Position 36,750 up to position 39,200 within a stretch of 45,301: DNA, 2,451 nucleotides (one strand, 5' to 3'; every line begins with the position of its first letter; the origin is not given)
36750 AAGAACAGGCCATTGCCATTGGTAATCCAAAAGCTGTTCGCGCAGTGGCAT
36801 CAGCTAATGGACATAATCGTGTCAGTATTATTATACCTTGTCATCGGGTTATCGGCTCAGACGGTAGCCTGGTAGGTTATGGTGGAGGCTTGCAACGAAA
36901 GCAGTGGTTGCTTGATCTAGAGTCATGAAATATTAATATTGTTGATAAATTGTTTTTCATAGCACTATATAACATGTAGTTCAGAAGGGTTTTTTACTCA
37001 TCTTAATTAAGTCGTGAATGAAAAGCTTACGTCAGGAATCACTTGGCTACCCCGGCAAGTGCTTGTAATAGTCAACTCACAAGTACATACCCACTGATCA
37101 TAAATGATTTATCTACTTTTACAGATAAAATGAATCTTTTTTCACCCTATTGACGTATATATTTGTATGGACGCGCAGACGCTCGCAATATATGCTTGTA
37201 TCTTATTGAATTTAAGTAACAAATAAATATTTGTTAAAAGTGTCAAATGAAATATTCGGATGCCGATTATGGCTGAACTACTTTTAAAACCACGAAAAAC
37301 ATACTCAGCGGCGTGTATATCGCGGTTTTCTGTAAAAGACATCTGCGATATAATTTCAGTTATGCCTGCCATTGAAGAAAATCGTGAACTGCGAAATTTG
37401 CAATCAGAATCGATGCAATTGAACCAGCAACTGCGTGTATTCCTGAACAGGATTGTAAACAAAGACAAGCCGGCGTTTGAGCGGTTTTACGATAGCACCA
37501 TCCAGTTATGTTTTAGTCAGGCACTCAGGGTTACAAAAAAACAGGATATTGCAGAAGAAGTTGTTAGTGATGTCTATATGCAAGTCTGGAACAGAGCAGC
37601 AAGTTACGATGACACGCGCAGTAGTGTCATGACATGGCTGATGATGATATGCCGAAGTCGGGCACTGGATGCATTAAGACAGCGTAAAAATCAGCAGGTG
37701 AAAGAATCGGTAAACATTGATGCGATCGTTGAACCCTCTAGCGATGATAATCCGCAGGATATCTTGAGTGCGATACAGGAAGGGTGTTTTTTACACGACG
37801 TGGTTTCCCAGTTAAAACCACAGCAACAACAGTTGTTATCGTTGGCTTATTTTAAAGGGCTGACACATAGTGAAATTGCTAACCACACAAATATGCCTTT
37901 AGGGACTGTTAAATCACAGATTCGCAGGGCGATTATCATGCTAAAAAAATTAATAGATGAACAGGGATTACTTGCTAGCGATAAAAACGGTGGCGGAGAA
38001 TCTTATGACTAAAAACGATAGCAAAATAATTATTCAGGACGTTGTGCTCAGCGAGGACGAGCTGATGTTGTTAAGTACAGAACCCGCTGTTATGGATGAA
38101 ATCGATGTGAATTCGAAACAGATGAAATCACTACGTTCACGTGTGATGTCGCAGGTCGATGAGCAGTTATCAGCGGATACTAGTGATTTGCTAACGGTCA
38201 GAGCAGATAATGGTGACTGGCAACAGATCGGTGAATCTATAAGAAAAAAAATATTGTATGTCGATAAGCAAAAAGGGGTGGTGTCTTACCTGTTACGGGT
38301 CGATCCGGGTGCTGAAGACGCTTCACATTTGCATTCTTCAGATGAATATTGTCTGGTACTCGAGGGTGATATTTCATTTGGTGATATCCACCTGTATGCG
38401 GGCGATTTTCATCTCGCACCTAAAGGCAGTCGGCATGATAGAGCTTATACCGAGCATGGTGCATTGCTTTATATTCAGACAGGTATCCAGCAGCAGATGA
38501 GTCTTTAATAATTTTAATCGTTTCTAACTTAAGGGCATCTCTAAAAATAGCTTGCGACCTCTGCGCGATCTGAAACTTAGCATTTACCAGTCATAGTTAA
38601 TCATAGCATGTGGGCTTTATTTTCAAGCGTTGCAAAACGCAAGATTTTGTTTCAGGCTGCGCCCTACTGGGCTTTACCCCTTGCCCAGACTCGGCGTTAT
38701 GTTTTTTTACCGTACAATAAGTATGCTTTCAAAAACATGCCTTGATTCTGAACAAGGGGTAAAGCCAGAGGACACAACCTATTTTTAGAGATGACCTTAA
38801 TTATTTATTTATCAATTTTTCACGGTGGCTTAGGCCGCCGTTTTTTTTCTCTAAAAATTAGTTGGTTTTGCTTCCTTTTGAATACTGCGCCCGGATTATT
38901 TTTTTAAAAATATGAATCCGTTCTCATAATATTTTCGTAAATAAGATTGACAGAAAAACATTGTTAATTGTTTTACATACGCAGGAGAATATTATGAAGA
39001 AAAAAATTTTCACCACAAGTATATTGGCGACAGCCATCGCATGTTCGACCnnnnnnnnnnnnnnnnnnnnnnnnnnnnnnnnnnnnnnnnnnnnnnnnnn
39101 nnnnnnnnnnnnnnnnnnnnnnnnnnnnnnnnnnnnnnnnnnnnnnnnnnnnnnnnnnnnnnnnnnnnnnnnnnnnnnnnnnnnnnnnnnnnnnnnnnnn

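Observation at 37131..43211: ECF sigma / ChrR-cupin pair controlling a DUF4331 - lipoprotein - TPR - HupE/UreJ envelope operon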

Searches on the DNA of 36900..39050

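Call 71: search_rna_families(source=window, start=36900, end=39050, threshold=evalue, max_evalue=1)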
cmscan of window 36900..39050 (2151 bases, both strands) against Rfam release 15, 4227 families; matches with E-value up to 1: 0.
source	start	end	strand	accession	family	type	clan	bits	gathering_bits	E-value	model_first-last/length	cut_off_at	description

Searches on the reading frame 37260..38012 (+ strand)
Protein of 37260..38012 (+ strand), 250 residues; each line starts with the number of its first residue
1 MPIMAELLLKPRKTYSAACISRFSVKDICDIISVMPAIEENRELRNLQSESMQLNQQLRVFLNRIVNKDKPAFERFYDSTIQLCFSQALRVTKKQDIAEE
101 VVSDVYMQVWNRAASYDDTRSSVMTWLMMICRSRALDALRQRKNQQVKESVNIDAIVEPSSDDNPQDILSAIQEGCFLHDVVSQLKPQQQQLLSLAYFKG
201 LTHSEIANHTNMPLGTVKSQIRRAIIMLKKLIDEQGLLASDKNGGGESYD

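Call 3: search_protein_families(library=pfam, proteins=[window:37260-38012:+], max_evalue=0.01)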
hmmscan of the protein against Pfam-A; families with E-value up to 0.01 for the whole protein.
window:37260-38012:+ (250 aa): 6 families
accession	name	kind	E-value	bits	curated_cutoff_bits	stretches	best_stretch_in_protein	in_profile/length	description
PF08281.18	Sigma70_r4_2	-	2.8e-13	49.7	25.7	1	178-225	4-51/54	Sigma-70, region 4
PF04542.20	Sigma70_r2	-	6.4e-12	45.5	24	1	77-143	2-69/71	Sigma-70 region 2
PF04545.22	Sigma70_r4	-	2.1e-11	43.6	24.1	1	183-229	3-49/50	Sigma-70, region 4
PF07638.17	Sigma70_ECF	-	1.5e-05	25.4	21.1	1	86-222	39-173/185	ECF sigma factor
PF13412.12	HTH_24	-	0.003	17.5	21.9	0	200-223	17-40/48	Winged helix-turn-helix DNA-binding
PF04297.20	UPF0122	-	0.0063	17.2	22.7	0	185-231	18-64/101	Putative helix-turn-helix protein, YlxM / p13 like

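Call 4: search_protein_families(library=ncbifam, proteins=[window:37260-38012:+], max_evalue=0.01)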
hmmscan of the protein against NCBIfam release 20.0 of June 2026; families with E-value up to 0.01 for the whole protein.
window:37260-38012:+ (250 aa): 95 families (the best 25 are shown)
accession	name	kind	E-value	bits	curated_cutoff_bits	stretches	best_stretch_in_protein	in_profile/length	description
NF007228.0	PRK09646.1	subfamily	1.4e-38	132.5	226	1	49-233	8-191/194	ECF RNA polymerase sigma factor SigK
NF009172.0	PRK12519.1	subfamily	1.8e-33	115.7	222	1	50-234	9-191/194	RNA polymerase sigma factor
NF009186.0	PRK12534.1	equivalog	5.8e-32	111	267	1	65-231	19-184/187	RNA polymerase sigma factor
NF009167.0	PRK12514.1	equivalog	5.9e-31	107.8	265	1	55-232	4-178/180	RNA polymerase sigma factor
NF009189.0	PRK12537.1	equivalog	7.3e-30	103.8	261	1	63-230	15-179/182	RNA polymerase sigma factor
TIGR02937.1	sigma70-ECF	superfamily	8.4e-27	93.8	42.9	1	72-231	2-164/165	sigma-70 family RNA polymerase sigma factor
NF009168.0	PRK12515.1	subfamily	1.2e-26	93.4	236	1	59-237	10-184/189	RNA polymerase sigma factor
TIGR02985.1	Sig70_bacteroi1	subfamily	7.7e-25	88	126.4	1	72-230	2-160/162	RNA polymerase sigma-70 factor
NF007227.0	PRK09645.1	subfamily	5.1e-24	85.1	202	1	69-237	11-175/177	sigma-70 family RNA polymerase sigma factor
NF008894.0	PRK11924.3-1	equivalog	6.3e-23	81.8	258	1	61-232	12-181/188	RNA polymerase sigma factor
NF008893.0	PRK11924.2-3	equivalog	8.7e-23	80.8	331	1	61-230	11-178/181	RNA polymerase sigma factor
NF009166.1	PRK12513.1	equivalog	1.1e-22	80.7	206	1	62-235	13-189/193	RNA polymerase sigma factor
NF009195.0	PRK12543.1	subfamily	1.3e-21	76.9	197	1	54-233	3-179/192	RNA polymerase sigma factor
NF008890.0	PRK11924.1-3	equivalog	1.4e-21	76.8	284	1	52-234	19-203/205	RNA polymerase sigma factor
NF010500.0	PRK13919.1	subfamily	7.5e-21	75.1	226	1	62-234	14-185/186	putative RNA polymerase sigma E protein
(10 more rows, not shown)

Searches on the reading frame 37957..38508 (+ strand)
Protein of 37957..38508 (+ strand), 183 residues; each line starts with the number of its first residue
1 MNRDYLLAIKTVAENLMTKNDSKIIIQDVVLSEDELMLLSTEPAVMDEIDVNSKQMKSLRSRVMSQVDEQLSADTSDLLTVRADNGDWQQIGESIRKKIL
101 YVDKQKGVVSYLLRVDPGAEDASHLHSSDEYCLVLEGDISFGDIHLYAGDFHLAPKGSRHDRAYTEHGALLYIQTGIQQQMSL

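Call 3: search_protein_families(library=pfam, proteins=[window:37957-38508:+], max_evalue=0.01)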
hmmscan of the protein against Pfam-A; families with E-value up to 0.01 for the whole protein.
window:37957-38508:+ (183 aa): 3 families
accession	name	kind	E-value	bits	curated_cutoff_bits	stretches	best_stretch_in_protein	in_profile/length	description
PF12973.13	Cupin_7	-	6.5e-15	55.3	27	1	80-176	5-102/105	ChrR Cupin-like domain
PF07883.17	Cupin_2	-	8.6e-06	25.8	27.2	1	112-161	2-55/70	Cupin domain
PF14499.12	DUF4437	-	9.4e-06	25.4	24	1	97-175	24-108/250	Domain of unknown function (DUF4437)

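Call 4: search_protein_families(library=ncbifam, proteins=[window:37957-38508:+], max_evalue=0.01)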
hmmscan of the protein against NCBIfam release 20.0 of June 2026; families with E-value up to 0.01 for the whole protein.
window:37957-38508:+ (183 aa): 2 families
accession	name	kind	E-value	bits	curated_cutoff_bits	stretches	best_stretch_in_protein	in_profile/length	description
TIGR02451.1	anti_sig_ChrR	subfamily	2.6e-07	30.7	124.5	1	44-161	64-181/216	ChrR family anti-sigma-E factor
NF051881.1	StressantisigmaChrR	equivalog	7.4e-07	29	300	1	42-161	54-174/209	cadmium/peroxide/UV radiation responsive anti-sigma factor ChrR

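Call 92: find_homologous_proteins(query=window:38005-38508:+, max_evalue=0.001)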
Query window:38005-38508:+ (167 aa): 25 proteins with E <= 0.001 among 56 candidates.
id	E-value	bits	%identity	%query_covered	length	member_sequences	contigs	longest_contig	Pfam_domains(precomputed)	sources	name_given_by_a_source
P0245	4.3e-90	318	100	88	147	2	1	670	PF14499.13,PF07883.18,PF12973.14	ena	-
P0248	5.5e-73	262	72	100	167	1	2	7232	PF14499.13,PF07883.18,PF12973.14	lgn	-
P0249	4.2e-68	246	68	100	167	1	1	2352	PF14499.13,PF12973.14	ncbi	-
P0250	2.4e-67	244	65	100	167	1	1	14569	PF14499.13,PF07883.18,PF12973.14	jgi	jgi:quercetin dioxygenase-like cupin family protein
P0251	2.0e-66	241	69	86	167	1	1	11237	PF12973.14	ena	-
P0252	8.5e-66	239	65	100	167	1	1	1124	PF14499.13,PF07883.18,PF12973.14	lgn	-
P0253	1.8e-63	231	62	100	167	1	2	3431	PF14499.13,PF07883.18,PF12973.14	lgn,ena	-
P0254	2.5e-61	224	57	100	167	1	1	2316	PF14499.13,PF12973.14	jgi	jgi:quercetin dioxygenase-like cupin family protein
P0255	8.0e-61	223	57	100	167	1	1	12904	PF14499.13,PF12973.14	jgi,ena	-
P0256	1.8e-60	221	56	100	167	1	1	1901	PF14499.13,PF12973.14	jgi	jgi:quercetin dioxygenase-like cupin family protein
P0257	6.2e-60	220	56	100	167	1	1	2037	PF14499.13,PF12973.14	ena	-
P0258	6.3e-60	220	60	92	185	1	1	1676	PF14499.13,PF12973.14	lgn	-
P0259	1.0e-59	219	63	100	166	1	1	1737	PF14499.13,PF07883.18,PF12973.14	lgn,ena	-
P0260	4.3e-59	217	57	100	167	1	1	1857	PF14499.13,PF12973.14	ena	-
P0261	3.3e-58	214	59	94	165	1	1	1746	PF14499.13,PF12973.14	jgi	-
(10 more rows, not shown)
